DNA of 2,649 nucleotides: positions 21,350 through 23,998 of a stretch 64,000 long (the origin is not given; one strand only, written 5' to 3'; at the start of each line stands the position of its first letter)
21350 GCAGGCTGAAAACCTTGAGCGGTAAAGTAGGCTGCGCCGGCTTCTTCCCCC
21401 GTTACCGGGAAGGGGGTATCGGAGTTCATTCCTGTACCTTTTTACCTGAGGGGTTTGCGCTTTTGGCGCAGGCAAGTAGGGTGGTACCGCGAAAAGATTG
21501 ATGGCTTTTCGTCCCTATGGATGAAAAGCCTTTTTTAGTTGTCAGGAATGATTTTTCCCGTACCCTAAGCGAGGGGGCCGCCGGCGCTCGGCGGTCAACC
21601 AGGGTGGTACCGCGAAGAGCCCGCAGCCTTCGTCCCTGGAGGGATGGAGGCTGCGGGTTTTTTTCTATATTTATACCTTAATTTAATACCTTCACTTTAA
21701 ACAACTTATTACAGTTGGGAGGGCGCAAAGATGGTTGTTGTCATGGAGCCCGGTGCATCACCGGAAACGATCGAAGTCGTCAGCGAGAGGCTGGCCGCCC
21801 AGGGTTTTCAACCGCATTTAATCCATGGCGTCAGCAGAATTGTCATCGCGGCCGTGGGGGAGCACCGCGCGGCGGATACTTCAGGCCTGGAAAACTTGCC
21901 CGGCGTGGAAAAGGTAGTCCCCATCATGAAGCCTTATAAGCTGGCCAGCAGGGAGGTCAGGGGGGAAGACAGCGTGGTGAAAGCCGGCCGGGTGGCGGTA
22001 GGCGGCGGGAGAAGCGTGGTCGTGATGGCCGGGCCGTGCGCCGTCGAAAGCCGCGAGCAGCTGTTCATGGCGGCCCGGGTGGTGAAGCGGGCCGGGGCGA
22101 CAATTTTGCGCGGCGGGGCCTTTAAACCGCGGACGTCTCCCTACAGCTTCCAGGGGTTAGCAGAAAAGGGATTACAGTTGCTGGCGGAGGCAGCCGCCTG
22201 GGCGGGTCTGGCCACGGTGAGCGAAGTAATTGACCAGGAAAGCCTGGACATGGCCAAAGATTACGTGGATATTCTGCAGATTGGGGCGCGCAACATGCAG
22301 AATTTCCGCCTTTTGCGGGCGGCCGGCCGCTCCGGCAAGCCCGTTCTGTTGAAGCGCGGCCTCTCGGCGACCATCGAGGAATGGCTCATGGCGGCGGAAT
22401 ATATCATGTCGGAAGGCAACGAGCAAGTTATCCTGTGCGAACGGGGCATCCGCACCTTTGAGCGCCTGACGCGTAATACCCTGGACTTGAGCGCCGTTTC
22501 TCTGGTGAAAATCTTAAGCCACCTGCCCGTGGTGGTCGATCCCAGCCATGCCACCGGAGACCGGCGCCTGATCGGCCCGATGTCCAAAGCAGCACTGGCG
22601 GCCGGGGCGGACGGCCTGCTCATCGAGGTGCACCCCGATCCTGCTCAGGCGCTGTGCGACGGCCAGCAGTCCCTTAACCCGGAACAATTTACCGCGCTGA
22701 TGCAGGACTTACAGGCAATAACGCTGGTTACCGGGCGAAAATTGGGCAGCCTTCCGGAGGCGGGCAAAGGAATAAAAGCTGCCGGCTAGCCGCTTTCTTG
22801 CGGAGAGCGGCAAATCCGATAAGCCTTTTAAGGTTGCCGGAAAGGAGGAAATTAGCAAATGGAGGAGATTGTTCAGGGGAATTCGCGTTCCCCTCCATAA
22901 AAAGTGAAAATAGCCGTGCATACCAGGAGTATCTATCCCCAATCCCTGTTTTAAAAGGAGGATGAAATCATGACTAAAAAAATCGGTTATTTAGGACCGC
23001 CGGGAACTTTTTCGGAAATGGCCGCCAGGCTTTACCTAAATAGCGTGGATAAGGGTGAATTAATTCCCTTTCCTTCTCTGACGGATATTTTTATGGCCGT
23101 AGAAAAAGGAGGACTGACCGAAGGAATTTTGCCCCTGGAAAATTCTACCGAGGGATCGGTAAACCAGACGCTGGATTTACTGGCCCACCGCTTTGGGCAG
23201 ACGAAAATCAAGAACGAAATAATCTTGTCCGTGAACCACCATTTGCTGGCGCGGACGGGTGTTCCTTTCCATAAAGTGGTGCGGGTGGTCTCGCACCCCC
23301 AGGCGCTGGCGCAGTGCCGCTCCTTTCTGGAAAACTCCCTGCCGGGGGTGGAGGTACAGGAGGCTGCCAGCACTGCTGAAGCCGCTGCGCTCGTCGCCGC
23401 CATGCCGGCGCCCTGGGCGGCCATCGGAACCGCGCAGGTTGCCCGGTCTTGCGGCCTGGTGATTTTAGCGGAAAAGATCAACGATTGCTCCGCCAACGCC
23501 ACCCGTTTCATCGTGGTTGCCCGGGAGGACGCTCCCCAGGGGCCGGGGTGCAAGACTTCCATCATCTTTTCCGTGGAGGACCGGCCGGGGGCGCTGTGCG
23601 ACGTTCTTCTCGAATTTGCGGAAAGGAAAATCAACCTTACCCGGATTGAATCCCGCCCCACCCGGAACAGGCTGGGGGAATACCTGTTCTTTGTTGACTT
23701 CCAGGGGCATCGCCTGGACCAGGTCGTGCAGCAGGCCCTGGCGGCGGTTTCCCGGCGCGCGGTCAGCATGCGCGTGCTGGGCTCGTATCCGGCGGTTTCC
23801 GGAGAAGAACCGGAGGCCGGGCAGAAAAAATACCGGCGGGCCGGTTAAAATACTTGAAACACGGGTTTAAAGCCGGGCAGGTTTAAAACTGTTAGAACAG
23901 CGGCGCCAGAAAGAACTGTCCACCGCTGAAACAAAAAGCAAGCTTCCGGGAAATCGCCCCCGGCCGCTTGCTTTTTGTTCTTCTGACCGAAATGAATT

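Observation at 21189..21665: Complete T-box followed by a second T-box antiterminator/terminator module with no Stem I, upstream of aroF-pheA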

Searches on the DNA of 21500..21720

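Call 3: search_rna_families(source=window, start=21500, end=21720, threshold=evalue, max_evalue=10, show_alignments=5)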
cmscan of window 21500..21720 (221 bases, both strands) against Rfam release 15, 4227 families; matches with E-value up to 10: 32.
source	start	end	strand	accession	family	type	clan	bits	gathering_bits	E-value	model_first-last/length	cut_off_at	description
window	21500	21640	+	RF00230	T-box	Cis-reg; leader;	-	28.8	93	5.8e-05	102-219/219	5'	T-box leader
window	21617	21660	+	RF04076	mir-H11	Gene; miRNA;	-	24.5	70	0.018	1-72/72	no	mir-H11 microRNA precursor family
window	21621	21657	+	RF03863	mir-1258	Gene; miRNA;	-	23.5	74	0.028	1-72/72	no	mir-1258 microRNA precursor family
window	21618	21659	+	RF03710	mir-1451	Gene; miRNA;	-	21.4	85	0.32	1-92/92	no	mir-1451 microRNA precursor family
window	21617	21659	+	RF03240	MIR5534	Gene; miRNA;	-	20.2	79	0.13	1-102/102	no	MIR5534 microRNA precursor family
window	21614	21666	+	RF00110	RybB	Gene; sRNA;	-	19.5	40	0.068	28-79/79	no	RybB RNA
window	21500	21533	+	RF00066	U7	Gene; snRNA;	-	18.4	34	0.062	31-62/62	5'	U7 small nuclear RNA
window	21569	21662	+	RF01812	Pxr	Gene; sRNA;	-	17.8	80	0.43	1-109/109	no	Pxr regulatory sRNA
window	21618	21659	-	RF02468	Ms_IGR-4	Gene; sRNA;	-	17.7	55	0.87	1-38/38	no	Mycobacterium sRNA Ms_IGR-4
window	21500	21537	+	RF00515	PyrR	Cis-reg;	-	17.5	54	3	77-115/115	5'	PyrR binding site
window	21501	21529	+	RF01467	rli36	Gene; sRNA;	-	17.3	50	1.2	56-84/84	no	Listeria sRNA rli36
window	21622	21671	-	RF01822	RsaJ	Gene; sRNA;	-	17.1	100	0.04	238-287/287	no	RNA Staph. aureus A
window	21609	21702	-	RF02905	sRNA41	Gene; sRNA;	-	16.9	45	1.8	1-113/113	no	Archaeal Small RNA 41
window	21581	21624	+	RF03960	mir-6644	Gene; miRNA;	-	16.1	82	0.86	1-67/67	no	mir-6644 microRNA precursor family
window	21505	21549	-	RF02098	DGCR5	Gene; lncRNA;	-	15.8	50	1.1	1-49/49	no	DiGeorge syndrome critical region gene 5 conserved region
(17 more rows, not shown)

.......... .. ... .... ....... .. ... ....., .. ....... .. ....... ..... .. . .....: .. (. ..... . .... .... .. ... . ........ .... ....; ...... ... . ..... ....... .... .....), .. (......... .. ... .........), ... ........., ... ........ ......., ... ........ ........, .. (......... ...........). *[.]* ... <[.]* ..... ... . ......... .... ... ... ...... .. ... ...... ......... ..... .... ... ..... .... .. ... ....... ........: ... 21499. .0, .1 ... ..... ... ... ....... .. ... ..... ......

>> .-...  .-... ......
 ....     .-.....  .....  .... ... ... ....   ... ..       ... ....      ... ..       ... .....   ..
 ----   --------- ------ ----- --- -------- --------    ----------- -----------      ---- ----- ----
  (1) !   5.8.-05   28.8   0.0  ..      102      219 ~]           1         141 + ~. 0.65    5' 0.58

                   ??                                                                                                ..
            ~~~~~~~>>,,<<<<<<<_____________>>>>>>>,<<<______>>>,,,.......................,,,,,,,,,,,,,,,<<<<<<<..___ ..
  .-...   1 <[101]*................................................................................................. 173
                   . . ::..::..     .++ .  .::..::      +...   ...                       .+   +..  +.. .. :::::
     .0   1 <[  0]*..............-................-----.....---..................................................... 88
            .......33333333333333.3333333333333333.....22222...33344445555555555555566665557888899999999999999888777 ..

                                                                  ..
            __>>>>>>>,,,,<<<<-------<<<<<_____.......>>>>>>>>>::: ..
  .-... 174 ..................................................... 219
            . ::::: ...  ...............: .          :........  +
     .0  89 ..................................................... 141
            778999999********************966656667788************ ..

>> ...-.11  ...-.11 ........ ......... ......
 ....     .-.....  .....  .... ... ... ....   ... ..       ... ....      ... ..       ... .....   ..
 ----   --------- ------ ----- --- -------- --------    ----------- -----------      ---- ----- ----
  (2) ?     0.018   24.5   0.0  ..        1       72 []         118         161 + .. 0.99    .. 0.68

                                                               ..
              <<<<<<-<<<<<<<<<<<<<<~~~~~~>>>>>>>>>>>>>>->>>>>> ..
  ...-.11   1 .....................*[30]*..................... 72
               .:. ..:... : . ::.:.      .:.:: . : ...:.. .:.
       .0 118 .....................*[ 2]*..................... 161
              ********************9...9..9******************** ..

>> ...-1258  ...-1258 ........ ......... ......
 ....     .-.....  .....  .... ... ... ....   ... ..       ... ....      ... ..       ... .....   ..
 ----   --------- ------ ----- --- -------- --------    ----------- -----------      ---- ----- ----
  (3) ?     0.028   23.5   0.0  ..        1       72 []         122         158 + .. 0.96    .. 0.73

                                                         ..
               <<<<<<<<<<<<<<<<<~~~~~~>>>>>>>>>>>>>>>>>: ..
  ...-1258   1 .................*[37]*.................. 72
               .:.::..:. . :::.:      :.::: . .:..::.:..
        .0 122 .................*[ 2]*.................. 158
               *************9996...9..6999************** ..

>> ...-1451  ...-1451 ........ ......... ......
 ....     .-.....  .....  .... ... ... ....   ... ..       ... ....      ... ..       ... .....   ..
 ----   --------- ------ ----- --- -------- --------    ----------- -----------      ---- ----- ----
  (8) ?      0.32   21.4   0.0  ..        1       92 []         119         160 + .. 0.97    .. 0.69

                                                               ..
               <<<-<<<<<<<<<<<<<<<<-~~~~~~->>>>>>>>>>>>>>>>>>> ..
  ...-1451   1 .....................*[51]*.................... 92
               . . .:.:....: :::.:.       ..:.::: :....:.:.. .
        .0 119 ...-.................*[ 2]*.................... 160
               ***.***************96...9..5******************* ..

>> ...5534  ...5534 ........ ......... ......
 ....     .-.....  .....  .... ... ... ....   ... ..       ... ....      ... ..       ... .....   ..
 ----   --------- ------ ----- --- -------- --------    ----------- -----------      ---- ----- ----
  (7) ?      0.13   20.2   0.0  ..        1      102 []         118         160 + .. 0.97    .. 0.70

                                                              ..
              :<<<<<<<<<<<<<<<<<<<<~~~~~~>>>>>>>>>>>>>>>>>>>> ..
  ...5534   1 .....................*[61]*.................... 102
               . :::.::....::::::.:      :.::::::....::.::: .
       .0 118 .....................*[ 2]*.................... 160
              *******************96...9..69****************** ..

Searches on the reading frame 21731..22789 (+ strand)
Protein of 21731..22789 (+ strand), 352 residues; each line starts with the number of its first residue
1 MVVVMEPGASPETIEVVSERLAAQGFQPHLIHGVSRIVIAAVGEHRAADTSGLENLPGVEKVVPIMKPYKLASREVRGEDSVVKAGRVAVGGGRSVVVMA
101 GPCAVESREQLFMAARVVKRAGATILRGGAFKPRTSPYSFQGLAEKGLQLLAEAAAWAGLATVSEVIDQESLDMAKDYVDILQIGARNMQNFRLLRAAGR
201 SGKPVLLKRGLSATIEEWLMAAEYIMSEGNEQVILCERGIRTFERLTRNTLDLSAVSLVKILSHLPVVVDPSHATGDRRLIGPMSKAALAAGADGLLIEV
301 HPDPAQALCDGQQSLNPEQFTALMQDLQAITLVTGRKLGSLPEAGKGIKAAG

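Call 6: search_protein_families(library=pfam, proteins=[window:21731-22789:+])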
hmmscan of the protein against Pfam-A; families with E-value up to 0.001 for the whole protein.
window:21731-22789:+ (352 aa): 3 families
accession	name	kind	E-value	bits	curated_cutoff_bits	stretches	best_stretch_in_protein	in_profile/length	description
PF00793.26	DAHP_synth_1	-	1.4e-80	270.5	25.5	1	87-329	9-266/270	DAHP synthetase I family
PF18152.6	DAHP_snth_FXD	-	6.8e-20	71.1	27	1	1-67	1-67/67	DAHP synthase ferredoxin-like domain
PF03102.20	NeuB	-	1.3e-10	41.6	22.1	1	143-336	53-238/241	NeuB family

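Call 13: find_encoding_contigs(protein=window:21731-22789:+, flank=2000, max_places=4)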
Protein window:21731-22789:+ (352 aa): 1 contig read that carries it; 1 place shown.
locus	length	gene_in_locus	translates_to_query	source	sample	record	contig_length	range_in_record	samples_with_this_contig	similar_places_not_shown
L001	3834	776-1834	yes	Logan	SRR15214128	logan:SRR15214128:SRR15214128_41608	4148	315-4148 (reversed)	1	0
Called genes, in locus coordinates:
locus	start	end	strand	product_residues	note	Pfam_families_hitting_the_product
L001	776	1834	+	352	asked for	PF18152:DAHP_snth_FXD, PF00793:DAHP_synth_1, PF03102:NeuB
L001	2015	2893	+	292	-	PF00800:PDT, PF01842:ACT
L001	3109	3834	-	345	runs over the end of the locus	?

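Call 38: find_related_loci(query=window:21731-22789:+, collection=metagenome_contigs, flank=1500)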
Query window:21731-22789:+ (352 aa) in metagenome_contigs; peptide patterns used: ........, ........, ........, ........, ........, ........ (x = any residue, [..] = any of these).
600 stretches matched a pattern (row limit reached: there are more); 578 encode a relative of the query (tblastn E <= 1e-3); the best 80 are kept; 80 distinct loci.
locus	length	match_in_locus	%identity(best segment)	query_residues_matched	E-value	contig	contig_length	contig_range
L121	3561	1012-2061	86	1-351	0e+0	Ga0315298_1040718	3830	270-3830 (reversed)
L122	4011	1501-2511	70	1-338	6e-157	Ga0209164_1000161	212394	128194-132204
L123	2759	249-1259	62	1-338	1e-142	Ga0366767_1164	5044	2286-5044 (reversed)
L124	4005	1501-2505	66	1-336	8e-138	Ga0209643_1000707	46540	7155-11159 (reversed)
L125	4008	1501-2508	59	1-337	4e-136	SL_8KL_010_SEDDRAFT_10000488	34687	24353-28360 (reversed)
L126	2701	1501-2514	62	1-338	9e-139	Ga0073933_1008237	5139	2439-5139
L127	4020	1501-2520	60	1-341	3e-136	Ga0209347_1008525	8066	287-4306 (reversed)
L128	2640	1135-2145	61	1-338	1e-141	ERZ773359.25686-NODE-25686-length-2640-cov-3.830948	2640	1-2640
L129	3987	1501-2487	62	1-330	1e-133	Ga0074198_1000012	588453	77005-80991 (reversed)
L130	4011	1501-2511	59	1-338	2e-131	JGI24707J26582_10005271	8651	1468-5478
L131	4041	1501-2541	59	1-352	2e-131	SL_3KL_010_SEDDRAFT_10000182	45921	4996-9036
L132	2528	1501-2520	60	1-341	3e-134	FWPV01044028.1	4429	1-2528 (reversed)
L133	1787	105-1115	58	1-338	9e-141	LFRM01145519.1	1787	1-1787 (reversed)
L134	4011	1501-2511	59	1-338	6e-131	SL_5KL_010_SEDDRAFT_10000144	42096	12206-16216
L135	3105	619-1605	61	1-330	2e-133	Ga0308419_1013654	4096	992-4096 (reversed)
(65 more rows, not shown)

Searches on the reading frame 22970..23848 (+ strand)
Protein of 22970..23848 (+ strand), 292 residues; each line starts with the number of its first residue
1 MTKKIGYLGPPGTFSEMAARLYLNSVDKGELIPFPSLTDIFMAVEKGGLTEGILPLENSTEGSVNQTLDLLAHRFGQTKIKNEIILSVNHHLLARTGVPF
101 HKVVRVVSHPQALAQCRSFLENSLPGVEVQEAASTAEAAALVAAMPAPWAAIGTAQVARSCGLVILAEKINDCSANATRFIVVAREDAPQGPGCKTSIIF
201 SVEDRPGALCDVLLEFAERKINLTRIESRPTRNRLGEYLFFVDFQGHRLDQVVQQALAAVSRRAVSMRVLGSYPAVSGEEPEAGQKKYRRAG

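Call 6: search_protein_families(library=pfam, proteins=[window:22970-23848:+])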
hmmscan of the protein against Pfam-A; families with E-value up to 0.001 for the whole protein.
window:22970-23848:+ (292 aa): 3 families
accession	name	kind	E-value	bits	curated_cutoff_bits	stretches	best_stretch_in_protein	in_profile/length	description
PF00800.23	PDT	-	1.3e-57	194.9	25.2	1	5-187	1-180/181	Prephenate dehydratase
PF01842.31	ACT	-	3.7e-13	49.4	27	1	196-260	1-64/66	ACT domain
PF22629.2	ACT_AHAS_ss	-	0.00022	21.8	27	1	201-255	4-58/67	AHAS small subunit-like ACT domain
